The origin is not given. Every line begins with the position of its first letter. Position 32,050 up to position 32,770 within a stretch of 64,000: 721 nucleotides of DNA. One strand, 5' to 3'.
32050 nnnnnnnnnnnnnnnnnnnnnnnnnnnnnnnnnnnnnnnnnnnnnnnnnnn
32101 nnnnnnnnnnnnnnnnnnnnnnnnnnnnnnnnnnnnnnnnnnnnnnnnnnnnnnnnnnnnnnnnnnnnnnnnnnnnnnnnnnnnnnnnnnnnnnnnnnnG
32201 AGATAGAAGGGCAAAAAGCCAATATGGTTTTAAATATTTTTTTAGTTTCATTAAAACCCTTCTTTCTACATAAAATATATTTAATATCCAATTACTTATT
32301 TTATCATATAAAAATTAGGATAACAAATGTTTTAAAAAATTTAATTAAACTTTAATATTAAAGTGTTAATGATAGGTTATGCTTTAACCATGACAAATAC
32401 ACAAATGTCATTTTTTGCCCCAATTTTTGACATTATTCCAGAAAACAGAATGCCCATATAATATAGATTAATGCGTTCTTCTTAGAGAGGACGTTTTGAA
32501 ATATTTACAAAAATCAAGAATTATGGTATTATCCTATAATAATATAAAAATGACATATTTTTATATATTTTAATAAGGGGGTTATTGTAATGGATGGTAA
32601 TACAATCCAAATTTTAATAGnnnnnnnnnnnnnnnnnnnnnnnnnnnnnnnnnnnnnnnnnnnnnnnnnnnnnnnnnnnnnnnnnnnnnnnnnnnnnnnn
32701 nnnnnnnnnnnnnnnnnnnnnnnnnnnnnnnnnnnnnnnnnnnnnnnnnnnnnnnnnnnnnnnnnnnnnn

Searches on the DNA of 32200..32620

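Call 71: search_rna_families(source=window, start=32200, end=32620, threshold=evalue, max_evalue=1)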
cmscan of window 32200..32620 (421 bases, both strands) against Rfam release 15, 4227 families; matches with E-value up to 1: 0.
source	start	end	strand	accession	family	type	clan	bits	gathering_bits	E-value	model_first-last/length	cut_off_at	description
